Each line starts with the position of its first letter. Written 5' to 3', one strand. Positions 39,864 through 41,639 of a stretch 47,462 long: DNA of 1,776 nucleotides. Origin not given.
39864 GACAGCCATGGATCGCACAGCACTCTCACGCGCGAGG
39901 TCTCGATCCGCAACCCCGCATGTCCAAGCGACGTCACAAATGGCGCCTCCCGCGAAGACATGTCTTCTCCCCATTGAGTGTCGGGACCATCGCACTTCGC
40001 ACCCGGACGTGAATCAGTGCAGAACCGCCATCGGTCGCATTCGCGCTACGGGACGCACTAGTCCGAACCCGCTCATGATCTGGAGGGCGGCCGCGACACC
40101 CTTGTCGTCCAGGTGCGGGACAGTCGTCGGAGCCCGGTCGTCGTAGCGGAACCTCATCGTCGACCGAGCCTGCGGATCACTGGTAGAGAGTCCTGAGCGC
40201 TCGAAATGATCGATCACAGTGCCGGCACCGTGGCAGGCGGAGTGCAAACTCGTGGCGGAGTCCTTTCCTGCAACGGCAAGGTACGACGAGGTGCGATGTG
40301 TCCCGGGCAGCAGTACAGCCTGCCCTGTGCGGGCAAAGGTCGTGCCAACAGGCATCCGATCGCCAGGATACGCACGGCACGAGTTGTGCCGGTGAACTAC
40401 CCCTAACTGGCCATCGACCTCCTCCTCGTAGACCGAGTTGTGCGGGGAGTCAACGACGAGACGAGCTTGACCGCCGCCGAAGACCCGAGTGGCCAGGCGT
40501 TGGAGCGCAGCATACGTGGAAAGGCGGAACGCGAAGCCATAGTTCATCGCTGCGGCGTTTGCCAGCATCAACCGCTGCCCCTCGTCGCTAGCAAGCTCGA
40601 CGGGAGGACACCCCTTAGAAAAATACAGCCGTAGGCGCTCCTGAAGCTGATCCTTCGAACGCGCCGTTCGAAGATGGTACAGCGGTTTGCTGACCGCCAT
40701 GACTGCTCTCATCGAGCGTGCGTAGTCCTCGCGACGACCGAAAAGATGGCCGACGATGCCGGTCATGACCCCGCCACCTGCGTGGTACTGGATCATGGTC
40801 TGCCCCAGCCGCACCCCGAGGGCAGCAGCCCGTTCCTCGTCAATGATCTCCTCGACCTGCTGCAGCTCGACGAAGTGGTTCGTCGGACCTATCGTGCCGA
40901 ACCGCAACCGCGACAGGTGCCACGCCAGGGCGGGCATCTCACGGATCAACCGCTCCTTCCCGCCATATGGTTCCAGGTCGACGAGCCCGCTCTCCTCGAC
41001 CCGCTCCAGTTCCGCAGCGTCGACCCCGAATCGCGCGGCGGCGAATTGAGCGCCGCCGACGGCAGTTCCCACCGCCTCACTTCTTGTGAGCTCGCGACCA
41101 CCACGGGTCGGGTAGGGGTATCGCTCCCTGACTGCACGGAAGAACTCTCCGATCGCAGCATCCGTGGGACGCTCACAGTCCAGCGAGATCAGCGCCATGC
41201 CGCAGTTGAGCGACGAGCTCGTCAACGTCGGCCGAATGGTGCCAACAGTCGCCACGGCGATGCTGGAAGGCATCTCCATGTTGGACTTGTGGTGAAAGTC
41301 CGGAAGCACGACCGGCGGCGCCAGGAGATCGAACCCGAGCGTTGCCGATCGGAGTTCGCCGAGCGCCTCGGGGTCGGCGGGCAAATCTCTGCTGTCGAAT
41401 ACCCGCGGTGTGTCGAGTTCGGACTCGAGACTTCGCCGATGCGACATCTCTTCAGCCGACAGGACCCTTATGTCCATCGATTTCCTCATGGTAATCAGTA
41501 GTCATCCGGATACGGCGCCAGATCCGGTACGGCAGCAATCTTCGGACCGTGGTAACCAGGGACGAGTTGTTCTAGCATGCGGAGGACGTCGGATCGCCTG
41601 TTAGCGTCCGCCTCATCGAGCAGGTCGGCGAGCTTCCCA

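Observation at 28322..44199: A ~16 kb, 13-gene unidirectional glycan operon with pervasive stop/start overlaps and an atypical enzyme inventory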

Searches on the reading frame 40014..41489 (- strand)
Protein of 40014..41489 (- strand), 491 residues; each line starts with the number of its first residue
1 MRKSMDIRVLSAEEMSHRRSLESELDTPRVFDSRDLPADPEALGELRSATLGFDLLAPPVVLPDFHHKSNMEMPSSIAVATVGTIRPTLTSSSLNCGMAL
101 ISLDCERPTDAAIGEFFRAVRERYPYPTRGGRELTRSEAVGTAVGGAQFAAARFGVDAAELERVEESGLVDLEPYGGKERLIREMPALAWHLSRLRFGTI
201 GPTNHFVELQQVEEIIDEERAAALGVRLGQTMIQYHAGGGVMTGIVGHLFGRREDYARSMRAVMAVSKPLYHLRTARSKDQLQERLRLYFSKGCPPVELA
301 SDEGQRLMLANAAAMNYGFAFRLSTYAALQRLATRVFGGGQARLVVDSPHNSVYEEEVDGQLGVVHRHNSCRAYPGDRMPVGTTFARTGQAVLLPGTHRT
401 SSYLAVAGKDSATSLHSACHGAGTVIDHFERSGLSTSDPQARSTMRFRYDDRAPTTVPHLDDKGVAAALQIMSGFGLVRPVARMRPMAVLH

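Call 4: search_protein_families(library=pfam, proteins=[window:40014-41489:-], max_evalue=0.01)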
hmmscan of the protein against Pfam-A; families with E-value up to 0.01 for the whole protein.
window:40014-41489:- (491 aa): 1 family
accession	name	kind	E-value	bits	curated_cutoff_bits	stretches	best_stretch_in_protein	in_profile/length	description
PF01139.22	RtcB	-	6.6e-43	147.9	27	1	60-490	16-424/426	tRNA-splicing ligase RtcB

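Call 6: search_protein_families(library=ncbifam, proteins=[window:40014-41489:-], max_evalue=0.01)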
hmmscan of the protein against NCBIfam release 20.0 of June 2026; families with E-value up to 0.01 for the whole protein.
window:40014-41489:- (491 aa): 3 families
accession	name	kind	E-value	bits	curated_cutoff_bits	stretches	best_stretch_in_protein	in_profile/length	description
NF038162.1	RtcB_rel_intein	exception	1.6e-23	82.7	1150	1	128-489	614-958/961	intein-containing RtcB family protein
NF007153.0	PRK09588.1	equivalog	1.2e-21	77.1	407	2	191-239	123-171/379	RNA ligase RtcB family protein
TIGR03073.1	release_rtcB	hypoth_equivalog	6.9e-14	51.6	271.8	1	187-239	108-160/356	RNA ligase RtcB family protein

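Call 11: find_homologous_proteins(query=window:40014-41489:-, max_evalue=0.00001)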
Query window:40014-41489:- (491 aa): 1573 proteins with E <= 0.00001 among 8000 candidates; the best 120 are listed.
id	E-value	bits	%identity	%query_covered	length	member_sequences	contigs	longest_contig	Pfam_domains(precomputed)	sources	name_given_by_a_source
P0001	0.0e+0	1096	100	100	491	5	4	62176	PF01139.23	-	-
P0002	3.1e-250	849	77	99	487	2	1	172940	PF01139.23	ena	-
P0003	1.8e-247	840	78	99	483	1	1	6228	PF01139.23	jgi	jgi:tRNA-splicing ligase RtcB (3'-phosphate/5'-hydroxy nucleic acid ligase)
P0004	3.2e-239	813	73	99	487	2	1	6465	PF01139.23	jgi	jgi:tRNA-splicing ligase RtcB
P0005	7.8e-224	762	73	95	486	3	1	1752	PF01139.23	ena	-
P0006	5.5e-220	749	71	95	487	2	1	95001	PF01139.23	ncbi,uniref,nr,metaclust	ncbi:hypothetical protein N865_07695 [Intrasporangium oryzae NRRL B-24470]|uniref:tRNA-splicing liga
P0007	1.7e-219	747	72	95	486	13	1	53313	PF01139.23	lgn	-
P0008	4.1e-219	746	69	99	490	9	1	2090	PF01139.23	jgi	jgi:tRNA-splicing ligase RtcB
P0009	1.1e-217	742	69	99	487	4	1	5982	PF01139.23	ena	-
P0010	1.9e-217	741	69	99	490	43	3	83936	PF01139.23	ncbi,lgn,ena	-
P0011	2.8e-217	740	69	99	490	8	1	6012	PF01139.23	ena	-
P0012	1.6e-216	738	69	99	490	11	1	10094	PF01139.23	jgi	jgi:tRNA-splicing ligase RtcB (3'-phosphate/5'-hydroxy nucleic acid ligase)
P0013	1.7e-216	738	69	99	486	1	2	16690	PF01139.23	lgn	-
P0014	2.8e-216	737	68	100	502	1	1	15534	PF01139.23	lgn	-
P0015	4.6e-216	736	71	95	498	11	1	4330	PF01139.23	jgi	jgi:RNA-splicing ligase RtcB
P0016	1.3e-215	735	68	99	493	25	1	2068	PF01139.23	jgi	-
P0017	1.4e-215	735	71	95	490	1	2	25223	PF01139.23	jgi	jgi:tRNA-splicing ligase RtcB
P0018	2.8e-215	734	70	96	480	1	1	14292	PF01139.23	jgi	-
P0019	5.2e-215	733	71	94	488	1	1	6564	PF01139.23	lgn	-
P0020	8.6e-215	732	71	95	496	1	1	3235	PF01139.23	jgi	jgi:tRNA-splicing ligase RtcB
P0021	1.2e-214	732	67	99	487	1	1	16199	PF01139.23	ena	-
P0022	3.5e-214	730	67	99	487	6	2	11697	PF01139.23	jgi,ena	-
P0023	6.7e-214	729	68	99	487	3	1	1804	PF01139.23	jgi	jgi:RNA-splicing ligase RtcB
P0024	9.4e-214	729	67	99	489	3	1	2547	PF01139.23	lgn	-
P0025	1.4e-213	728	68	99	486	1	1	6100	PF01139.23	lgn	-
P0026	2.0e-213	727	68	98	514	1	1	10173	PF01139.23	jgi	-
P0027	3.3e-213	727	71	94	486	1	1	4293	PF01139.23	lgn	-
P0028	4.1e-213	726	70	95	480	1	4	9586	PF01139.23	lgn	-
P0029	1.1e-212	725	70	95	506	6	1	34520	PF01139.23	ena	-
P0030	1.4e-212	725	70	94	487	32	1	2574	PF01139.23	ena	-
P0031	1.8e-212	724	67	99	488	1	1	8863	PF01139.23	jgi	jgi:tRNA-splicing ligase RtcB (3'-phosphate/5'-hydroxy nucleic acid ligase)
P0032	1.9e-212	724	71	95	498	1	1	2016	PF01139.23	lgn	-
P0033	2.2e-212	724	67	99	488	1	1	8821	PF01139.23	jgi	jgi:tRNA-splicing ligase RtcB (3'-phosphate/5'-hydroxy nucleic acid ligase)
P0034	2.6e-212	724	68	95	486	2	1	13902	PF01139.23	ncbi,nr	ncbi:MAG TPA: RtcB family protein [Pedococcus sp.]|nr:RtcB family protein [Pedococcus sp.]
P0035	3.1e-212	724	68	99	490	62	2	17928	PF01139.23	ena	-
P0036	4.9e-212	723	68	99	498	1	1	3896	PF01139.23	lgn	-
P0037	7.1e-212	722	68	99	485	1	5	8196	PF01139.23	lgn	-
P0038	8.9e-212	722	70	95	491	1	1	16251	PF01139.23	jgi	jgi:RNA-splicing ligase RtcB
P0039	2.1e-211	721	67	99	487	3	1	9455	PF01139.23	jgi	jgi:tRNA-splicing ligase RtcB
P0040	2.4e-211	721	68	99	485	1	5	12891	PF01139.23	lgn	-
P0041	5.6e-211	719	67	99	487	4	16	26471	PF01139.23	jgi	jgi:tRNA-splicing ligase RtcB (3'-phosphate/5'-hydroxy nucleic acid ligase)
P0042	7.5e-211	719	69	94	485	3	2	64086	PF01139.23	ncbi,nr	ncbi:MAG: RtcB family protein [Actinomycetota bacterium]|nr:RtcB family protein [Actinomycetota bact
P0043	8.1e-211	719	70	94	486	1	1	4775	PF01139.23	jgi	jgi:RNA-splicing ligase RtcB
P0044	9.6e-211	719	69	95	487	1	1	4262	PF01139.23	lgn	-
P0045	1.1e-210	718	71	94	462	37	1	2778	PF01139.23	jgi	jgi:RNA-splicing ligase RtcB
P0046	3.8e-210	717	67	99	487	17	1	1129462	PF01139.23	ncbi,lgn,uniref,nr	ncbi:RNA-splicing ligase RtcB [Terracoccus sp. 273MFTsu3.1]|uniref:RNA-splicing ligase RtcB n=1 Tax=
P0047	1.2e-209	715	69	94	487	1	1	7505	PF01139.23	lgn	-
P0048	1.4e-209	715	66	99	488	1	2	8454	PF01139.23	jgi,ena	-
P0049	2.0e-209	714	70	95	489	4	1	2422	PF01139.23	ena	-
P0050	2.2e-209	714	68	99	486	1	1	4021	PF01139.23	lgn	-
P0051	3.7e-209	713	69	94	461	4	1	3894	PF01139.23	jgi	jgi:tRNA-splicing ligase RtcB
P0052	4.3e-209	713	69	94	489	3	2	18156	PF01139.23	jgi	jgi:RNA-splicing ligase RtcB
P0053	6.9e-209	712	69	94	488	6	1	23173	PF01139.23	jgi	jgi:RNA-splicing ligase RtcB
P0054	7.6e-209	712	71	94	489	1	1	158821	PF01139.23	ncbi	ncbi:hypothetical protein GCM10027053_26620 [Intrasporangium mesophilum]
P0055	7.9e-209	712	69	95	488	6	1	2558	PF01139.23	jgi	jgi:RNA-splicing ligase RtcB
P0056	2.6e-208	711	70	94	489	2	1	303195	PF01139.23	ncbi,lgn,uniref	ncbi:RtcB family protein [Terrabacter sp. 2RAF25]|uniref:RtcB family protein n=1 Tax=Terrabacter sp.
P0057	6.8e-208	709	70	93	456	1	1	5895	PF01139.23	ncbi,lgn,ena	-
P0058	2.4e-207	707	68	95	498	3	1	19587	PF01139.23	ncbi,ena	-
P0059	3.3e-206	704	69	94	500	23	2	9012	PF01139.23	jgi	jgi:RNA-splicing ligase RtcB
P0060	1.0e-205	702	68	94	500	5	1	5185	PF01139.23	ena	-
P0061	4.0e-205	700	68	94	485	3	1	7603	PF01139.23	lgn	-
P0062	8.3e-205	699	68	94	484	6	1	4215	PF01139.23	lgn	-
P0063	3.4e-204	697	67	94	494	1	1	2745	PF01139.23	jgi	jgi:RNA-splicing ligase RtcB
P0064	1.3e-203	695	68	95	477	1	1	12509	PF01139.23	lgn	-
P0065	3.3e-203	694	68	94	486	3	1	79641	PF01139.23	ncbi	-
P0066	1.9e-202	691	69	95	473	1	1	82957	PF01139.23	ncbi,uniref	ncbi:RtcB family protein [Dactylosporangium sp. NPDC000555]|uniref:RtcB family protein n=1 Tax=Dacty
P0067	2.5e-202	691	67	94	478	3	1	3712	PF01139.23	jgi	jgi:tRNA-splicing ligase RtcB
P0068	5.2e-202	690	67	95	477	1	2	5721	PF01139.23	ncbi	-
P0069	2.8e-201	687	66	96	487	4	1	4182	PF01139.23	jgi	jgi:tRNA-splicing ligase RtcB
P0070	5.6e-201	686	67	94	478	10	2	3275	PF01139.23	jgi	jgi:tRNA-splicing ligase RtcB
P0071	7.2e-201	686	67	95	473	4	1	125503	PF01139.23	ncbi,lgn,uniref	ncbi:RtcB family protein [Dactylosporangium sp. NPDC049140]|uniref:RtcB family protein n=1 Tax=Dacty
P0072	8.7e-201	686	65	98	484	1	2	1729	PF01139.23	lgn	-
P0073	1.2e-200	685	67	95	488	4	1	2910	PF01139.23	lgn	-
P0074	1.7e-200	685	66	96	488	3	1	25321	PF01139.23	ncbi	ncbi:MAG: RtcB family protein [Nocardioidaceae bacterium]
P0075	2.4e-200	684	66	95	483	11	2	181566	PF01139.23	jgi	jgi:tRNA-splicing ligase RtcB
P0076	3.3e-200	684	66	96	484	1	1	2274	PF01139.23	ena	-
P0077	5.8e-200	683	71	88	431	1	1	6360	PF01139.23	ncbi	ncbi:MAG: RtcB family protein [Actinomycetota bacterium]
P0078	7.2e-200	683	66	95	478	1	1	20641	PF01139.23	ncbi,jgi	jgi:tRNA-splicing ligase RtcB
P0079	7.3e-200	683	67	95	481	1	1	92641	PF01139.23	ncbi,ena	-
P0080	8.7e-200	682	66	96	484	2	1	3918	PF01139.23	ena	-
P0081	1.1e-199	682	64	99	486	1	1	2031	PF01139.23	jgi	jgi:tRNA-splicing ligase RtcB (3'-phosphate/5'-hydroxy nucleic acid ligase)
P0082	1.7e-199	682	65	99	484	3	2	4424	PF01139.23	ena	-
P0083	2.1e-199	681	66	95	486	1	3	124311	PF01139.23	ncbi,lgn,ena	ncbi:MAG: RtcB family protein [Nocardioidaceae bacterium]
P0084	2.9e-199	681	65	99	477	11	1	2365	PF01139.23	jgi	jgi:tRNA-splicing ligase RtcB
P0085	3.1e-199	681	67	95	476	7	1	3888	PF01139.23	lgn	-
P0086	3.7e-199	680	65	98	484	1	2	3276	PF01139.23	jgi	jgi:RNA-splicing ligase RtcB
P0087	5.7e-199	680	66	94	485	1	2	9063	PF01139.23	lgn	-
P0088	1.0e-198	679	66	96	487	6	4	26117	PF01139.23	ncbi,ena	-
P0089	1.1e-198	679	64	99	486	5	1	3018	PF01139.23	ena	-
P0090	1.2e-198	679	67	93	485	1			PF01139.23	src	-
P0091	2.5e-198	678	65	94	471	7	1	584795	PF01139.23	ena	-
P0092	3.2e-198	677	66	95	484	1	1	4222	PF01139.23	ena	-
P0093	7.6e-198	676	67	94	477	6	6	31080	PF01139.23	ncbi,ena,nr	ncbi:MAG: RNA-splicing ligase RtcB [Actinobacteria bacterium 13_1_20CM_3_71_11]|nr:MAG: RNA-splicing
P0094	9.4e-198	676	66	95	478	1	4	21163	PF01139.23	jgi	jgi:tRNA-splicing ligase RtcB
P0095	9.9e-198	676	67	94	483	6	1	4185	PF01139.23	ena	-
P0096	2.1e-197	675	67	94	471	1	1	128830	PF01139.23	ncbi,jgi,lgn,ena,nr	ncbi:MAG TPA: RtcB family protein [Jatrophihabitans sp.]|nr:RtcB family protein [Jatrophihabitans sp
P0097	2.2e-197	675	66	94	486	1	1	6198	PF01139.23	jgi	jgi:RNA-splicing ligase RtcB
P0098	2.5e-197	674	67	95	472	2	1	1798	PF01139.23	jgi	jgi:tRNA-splicing ligase RtcB (3'-phosphate/5'-hydroxy nucleic acid ligase)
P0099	2.7e-197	674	66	95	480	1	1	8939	PF01139.23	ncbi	ncbi:MAG: RtcB family protein [Ornithinimicrobium sp.]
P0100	2.7e-197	674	65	96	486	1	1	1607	PF01139.23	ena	-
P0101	2.7e-197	674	65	96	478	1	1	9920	PF01139.23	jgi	jgi:tRNA-splicing ligase RtcB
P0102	2.8e-197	674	66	94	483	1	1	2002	PF01139.23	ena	-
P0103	3.5e-197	674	65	97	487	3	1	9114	PF01139.23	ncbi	-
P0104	3.8e-197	674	66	94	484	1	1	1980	PF01139.23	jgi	jgi:tRNA-splicing ligase RtcB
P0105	3.9e-197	674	65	96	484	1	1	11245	PF01139.23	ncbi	-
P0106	4.1e-197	674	67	95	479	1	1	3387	PF01139.23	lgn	-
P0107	9.3e-197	672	66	95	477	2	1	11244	PF01139.23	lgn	-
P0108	1.0e-196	672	66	94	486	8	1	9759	PF01139.23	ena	-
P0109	1.1e-196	672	66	95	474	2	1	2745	PF01139.23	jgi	-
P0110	1.3e-196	672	65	96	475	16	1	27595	PF01139.23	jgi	jgi:tRNA-splicing ligase RtcB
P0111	2.8e-196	671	66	95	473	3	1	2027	PF01139.23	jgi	jgi:tRNA-splicing ligase RtcB (3'-phosphate/5'-hydroxy nucleic acid ligase)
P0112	2.9e-196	671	66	94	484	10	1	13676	PF01139.23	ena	-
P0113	3.1e-196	671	66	95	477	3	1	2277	PF01139.23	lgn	-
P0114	3.4e-196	671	66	94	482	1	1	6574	PF01139.23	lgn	-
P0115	4.3e-196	670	66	94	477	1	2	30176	PF01139.23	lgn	-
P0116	4.7e-196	670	66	94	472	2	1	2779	PF01139.23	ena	-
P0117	4.8e-196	670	65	94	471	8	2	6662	PF01139.23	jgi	jgi:RNA-splicing ligase RtcB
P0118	5.9e-196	670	66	95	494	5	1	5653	PF01139.23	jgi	jgi:tRNA-splicing ligase RtcB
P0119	6.2e-196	670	66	94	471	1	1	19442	PF01139.23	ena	-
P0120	1.0e-195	669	65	96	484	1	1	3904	PF01139.23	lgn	-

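Call 12: find_encoding_contigs(protein=P0046, flank=10000, max_places=2)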
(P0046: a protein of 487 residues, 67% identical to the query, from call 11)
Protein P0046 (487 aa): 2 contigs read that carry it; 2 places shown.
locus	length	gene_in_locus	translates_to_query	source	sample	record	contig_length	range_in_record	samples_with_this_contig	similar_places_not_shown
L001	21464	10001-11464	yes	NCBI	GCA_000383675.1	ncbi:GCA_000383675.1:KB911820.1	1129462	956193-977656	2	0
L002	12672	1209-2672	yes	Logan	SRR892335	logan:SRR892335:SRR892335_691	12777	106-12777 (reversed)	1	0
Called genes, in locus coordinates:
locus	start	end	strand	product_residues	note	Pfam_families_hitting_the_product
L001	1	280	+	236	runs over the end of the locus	PF07161:LppX_LprAFG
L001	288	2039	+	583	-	PF00083:Sugar_tr, PF07690:MFS_1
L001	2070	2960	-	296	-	PF00561:Abhydrolase_1, PF12146:Hydrolase_4, PF12697:Abhydrolase_6, PF06821:Ser_hydrolase (weak), PF00975:Thioesterase (weak)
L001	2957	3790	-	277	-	PF03372:Exo_endo_phos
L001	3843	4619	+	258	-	PF00106:adh_short, PF08659:KR, PF13460:NAD_binding_10 (weak), PF13561:adh_short_C2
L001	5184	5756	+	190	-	PF02518:HATPase_c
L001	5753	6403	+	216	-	PF00072:Response_reg, PF00196:GerE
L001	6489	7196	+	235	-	PF00196:GerE, PF08281:Sigma70_r4_2 (weak)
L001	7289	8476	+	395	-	PF01041:DegT_DnrJ_EryC1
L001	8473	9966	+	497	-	PF13727:CoA_binding_3, PF01073:3Beta_HSD, PF01370:Epimerase, PF02719:Polysacc_synt_2, PF04321:RmlD_sub_bind, PF16363:GDP_Man_Dehyd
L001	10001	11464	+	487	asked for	PF01139:RtcB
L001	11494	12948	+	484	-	-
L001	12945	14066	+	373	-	-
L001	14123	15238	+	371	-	PF13439:Glyco_transf_4, PF13579:Glyco_trans_4_4, PF13477:Glyco_trans_4_2, PF20706:GT4-conflict (weak), PF00534:Glycos_transf_1, PF13692:Glyco_trans_1_4, PF13524:Glyco_trans_1_2 (faint)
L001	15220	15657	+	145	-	-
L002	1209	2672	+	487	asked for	PF01139:RtcB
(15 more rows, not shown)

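Call 13: find_encoding_contigs(protein=P0066, flank=10000, max_places=2)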
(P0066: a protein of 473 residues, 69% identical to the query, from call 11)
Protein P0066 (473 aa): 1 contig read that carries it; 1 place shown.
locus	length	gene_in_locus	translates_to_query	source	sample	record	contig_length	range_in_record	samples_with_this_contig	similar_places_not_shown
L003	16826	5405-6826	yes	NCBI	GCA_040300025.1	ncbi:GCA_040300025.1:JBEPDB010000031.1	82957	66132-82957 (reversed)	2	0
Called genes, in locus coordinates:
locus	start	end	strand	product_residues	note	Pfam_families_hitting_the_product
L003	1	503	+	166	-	?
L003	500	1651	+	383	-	PF01041:DegT_DnrJ_EryC1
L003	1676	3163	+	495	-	PF13727:CoA_binding_3 (weak), PF01073:3Beta_HSD, PF01370:Epimerase, PF02719:Polysacc_synt_2, PF04321:RmlD_sub_bind, PF07993:NAD_binding_4 (faint), PF16363:GDP_Man_Dehyd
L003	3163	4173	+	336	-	-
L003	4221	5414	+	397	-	PF13439:Glyco_transf_4, PF13579:Glyco_trans_4_4, PF13477:Glyco_trans_4_2, PF00534:Glycos_transf_1, PF13692:Glyco_trans_1_4, PF13524:Glyco_trans_1_2 (weak)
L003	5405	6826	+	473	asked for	PF01139:RtcB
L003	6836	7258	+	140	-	-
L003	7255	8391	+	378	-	PF01636:APH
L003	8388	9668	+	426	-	PF04932:Wzy_C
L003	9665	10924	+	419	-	PF13440:Polysacc_synt_3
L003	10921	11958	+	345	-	-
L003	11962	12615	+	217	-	PF02397:Bac_transf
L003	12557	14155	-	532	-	PF12706:Lactamase_B_2 (weak), PF00355:Rieske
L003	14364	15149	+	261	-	PF02518:HATPase_c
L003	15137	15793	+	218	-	PF00072:Response_reg, PF00196:GerE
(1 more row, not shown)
